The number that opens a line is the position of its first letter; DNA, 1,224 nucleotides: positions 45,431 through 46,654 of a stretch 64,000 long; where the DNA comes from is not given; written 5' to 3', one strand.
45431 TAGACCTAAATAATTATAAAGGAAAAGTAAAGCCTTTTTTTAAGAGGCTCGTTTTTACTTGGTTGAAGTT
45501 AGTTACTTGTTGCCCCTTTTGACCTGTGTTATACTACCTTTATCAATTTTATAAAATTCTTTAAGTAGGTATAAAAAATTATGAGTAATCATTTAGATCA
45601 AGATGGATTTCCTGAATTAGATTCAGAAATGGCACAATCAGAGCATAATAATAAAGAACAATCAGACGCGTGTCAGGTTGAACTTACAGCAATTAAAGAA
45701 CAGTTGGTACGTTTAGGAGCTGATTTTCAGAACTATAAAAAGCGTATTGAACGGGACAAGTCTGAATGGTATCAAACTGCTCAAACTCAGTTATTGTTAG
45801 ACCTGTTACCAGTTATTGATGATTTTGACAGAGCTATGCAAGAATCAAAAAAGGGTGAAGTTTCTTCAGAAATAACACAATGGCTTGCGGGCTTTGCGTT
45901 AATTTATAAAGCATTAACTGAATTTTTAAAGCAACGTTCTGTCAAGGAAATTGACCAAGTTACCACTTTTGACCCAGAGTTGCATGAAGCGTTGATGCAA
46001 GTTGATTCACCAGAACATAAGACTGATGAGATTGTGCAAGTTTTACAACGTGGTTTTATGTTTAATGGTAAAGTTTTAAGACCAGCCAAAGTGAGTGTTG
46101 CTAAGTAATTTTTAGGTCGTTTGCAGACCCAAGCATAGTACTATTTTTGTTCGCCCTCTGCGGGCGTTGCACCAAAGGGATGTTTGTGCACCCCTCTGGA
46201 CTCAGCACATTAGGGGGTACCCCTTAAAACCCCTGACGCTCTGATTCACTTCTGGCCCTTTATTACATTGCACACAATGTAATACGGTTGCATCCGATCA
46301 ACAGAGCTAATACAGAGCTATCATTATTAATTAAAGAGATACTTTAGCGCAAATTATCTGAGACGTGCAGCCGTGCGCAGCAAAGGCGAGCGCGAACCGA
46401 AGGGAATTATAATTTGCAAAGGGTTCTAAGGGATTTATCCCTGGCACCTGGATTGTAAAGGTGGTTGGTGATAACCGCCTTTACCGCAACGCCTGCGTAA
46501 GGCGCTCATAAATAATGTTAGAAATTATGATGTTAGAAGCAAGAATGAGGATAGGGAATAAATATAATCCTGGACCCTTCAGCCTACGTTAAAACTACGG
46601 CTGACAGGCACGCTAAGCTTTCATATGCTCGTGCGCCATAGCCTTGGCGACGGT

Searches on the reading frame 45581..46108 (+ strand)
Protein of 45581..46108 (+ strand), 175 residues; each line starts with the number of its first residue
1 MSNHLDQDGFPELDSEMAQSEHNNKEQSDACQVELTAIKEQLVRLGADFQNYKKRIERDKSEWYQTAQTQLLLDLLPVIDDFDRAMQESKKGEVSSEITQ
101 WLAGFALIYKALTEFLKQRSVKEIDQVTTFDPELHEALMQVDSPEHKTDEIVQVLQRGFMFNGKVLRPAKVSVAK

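Call 9: search_protein_families(library=pfam, proteins=[window:45581-46108:+])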
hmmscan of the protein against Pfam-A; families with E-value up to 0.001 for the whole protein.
window:45581-46108:+ (175 aa): 1 family
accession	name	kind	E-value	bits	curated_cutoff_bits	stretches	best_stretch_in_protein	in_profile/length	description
PF01025.24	GrpE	-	2.5e-43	148.1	25.8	1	16-175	8-165/165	GrpE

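Call 12: find_encoding_contigs(protein=window:45581-46108:+, flank=10000, max_places=10)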
Protein window:45581-46108:+ (175 aa): 10 contigs read that carry it; 8 places shown.
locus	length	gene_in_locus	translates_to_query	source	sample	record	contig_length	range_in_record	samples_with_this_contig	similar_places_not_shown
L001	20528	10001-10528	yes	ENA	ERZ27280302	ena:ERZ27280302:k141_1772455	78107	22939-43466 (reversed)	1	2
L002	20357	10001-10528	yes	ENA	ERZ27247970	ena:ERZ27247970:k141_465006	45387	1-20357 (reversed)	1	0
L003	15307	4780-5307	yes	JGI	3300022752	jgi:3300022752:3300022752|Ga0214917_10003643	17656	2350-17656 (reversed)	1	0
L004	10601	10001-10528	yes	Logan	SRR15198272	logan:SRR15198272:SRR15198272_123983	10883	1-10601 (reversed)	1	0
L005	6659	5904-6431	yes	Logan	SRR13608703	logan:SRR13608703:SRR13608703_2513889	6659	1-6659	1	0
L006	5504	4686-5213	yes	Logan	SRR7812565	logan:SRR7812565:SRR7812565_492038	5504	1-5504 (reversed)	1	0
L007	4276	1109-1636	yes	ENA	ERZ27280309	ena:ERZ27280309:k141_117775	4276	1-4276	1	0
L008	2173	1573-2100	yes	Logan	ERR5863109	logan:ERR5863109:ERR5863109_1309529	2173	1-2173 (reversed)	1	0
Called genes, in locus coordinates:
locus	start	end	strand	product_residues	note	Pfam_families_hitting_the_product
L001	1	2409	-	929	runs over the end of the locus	-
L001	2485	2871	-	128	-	PF08780:NTase_sub_bind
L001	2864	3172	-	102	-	PF01909:NTP_transf_2, PF18765:Polbeta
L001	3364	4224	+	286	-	-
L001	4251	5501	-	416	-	-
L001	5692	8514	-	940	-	-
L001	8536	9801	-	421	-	-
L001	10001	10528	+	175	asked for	PF01025:GrpE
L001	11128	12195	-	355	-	PF27233:MJ0711_N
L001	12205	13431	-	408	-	-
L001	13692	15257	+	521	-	-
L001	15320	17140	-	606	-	PF00009:GTP_EFTU, PF03144:GTP_EFTU_D2, PF00679:EFG_C, PF06421:LepA_C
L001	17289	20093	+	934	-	PF00521:DNA_topoisoIV, PF03989:DNA_gyraseA_C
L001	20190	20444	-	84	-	-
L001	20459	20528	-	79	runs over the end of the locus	-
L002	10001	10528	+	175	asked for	PF01025:GrpE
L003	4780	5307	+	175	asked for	PF01025:GrpE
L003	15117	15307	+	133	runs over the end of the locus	PF01797:Y1_Tnp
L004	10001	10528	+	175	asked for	PF01025:GrpE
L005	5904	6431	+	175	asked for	PF01025:GrpE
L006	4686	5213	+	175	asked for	PF01025:GrpE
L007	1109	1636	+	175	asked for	PF01025:GrpE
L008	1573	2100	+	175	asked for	PF01025:GrpE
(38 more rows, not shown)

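Call 34: find_related_loci(query=window:45581-46108:+, collection=genome_contigs, flank=10000)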
Query window:45581-46108:+ (175 aa) in genome_contigs; peptide patterns used: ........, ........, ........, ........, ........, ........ (x = any residue, [..] = any of these).
546 stretches matched a pattern; 497 encode a relative of the query (tblastn E <= 1e-3); the best 80 are kept; 80 distinct loci.
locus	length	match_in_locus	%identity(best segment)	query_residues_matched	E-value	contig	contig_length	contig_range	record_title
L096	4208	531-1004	66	21-175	6e-68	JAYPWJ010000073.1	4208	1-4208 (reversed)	MAG: bacterium isolate 139588_S189_metabat_bins_2.tsv.014 NODE_19519_length_4208_cov_4.547315, whole genome shotgun sequ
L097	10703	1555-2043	58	14-175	6e-62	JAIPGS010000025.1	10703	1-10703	MAG: Candidatus Babeliales bacterium isolate Tobar13.5m-G55 Tobar13-5m-C7035, whole genome shotgun sequence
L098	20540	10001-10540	49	2-173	3e-48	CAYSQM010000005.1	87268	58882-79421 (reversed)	MAG TPA_asm: uncultured Pseudomonadota bacterium isolate SRP302895_co1_156 genome assembly, contig: NODE_497_length_8726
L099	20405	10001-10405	56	41-175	8e-48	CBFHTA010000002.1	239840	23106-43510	MAG: Candidatus Babelota bacterium isolate Co_bin_40_indper genome assembly, contig: Co_bin_40_indper_c2, whole genome s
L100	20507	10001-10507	46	11-175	2e-47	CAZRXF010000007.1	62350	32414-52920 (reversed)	MAG TPA_asm: uncultured Pseudomonadota bacterium isolate SRP135725_co2_714 genome assembly, contig: k141_4066159, whole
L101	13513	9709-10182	46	19-175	3e-45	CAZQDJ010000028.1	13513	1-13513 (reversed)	MAG TPA_asm: uncultured Pseudomonadota bacterium isolate SRP286056_co1_452 genome assembly, contig: NODE_5750_length_135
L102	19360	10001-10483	48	14-174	3e-44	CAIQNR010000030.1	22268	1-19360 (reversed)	uncultured bacterium isolate VK2_bin-0242 genome assembly, contig: bin-0242:30/45, whole genome shotgun sequence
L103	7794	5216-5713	45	6-175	5e-44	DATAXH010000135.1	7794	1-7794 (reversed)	MAG TPA_asm: Candidatus Babeliales bacterium isolate SMAG_U5648 k141_77264, whole genome shotgun sequence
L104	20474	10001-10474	48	15-175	8e-44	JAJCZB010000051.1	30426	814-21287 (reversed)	MAG: Candidatus Dependentiae bacterium isolate OFTM129 OFTM129_50, whole genome shotgun sequence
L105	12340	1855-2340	44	13-175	3e-43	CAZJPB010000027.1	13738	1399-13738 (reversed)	MAG TPA_asm: uncultured Pseudomonadota bacterium isolate SRP219642_co4_113 genome assembly, contig: NODE_7508_length_137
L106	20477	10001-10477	46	14-175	2e-43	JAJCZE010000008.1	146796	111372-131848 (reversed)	MAG: Candidatus Dependentiae bacterium isolate OFTM262 OFTM262_7, whole genome shotgun sequence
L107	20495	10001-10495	44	6-174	1e-42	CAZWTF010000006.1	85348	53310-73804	MAG TPA_asm: uncultured Pseudomonadota bacterium isolate SRP193066_co1_32 genome assembly, contig: NODE_307_length_85348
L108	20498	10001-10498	45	6-175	3e-42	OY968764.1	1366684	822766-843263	MAG: uncultured bacterium isolate MFD05512.bin.c.17 genome assembly, chromosome: 1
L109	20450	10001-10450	46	25-175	6e-42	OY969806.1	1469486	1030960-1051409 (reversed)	MAG: uncultured bacterium isolate MFD00731.bin.2.58 genome assembly, chromosome: 1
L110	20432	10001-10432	46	31-175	8e-42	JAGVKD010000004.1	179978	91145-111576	MAG: Candidatus Babeliales bacterium isolate SW_44 c_000000020548, whole genome shotgun sequence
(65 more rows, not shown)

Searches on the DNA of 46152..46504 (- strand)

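Call 73: search_dna_similar(query=window:46152-46504:-, collection=plasmids, mode=distant, max_evalue=0.01, max_rows=10)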
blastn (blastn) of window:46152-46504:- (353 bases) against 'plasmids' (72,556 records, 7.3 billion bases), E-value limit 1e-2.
No match.

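Call 74: search_dna_similar(query=window:46152-46504:-, collection=phages, mode=distant, max_evalue=0.01, max_rows=10)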
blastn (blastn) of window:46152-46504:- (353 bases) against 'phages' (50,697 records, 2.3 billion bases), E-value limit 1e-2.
No match.
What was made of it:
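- Tried and rejected: blastn against plasmids and phages (calls 73, 74).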
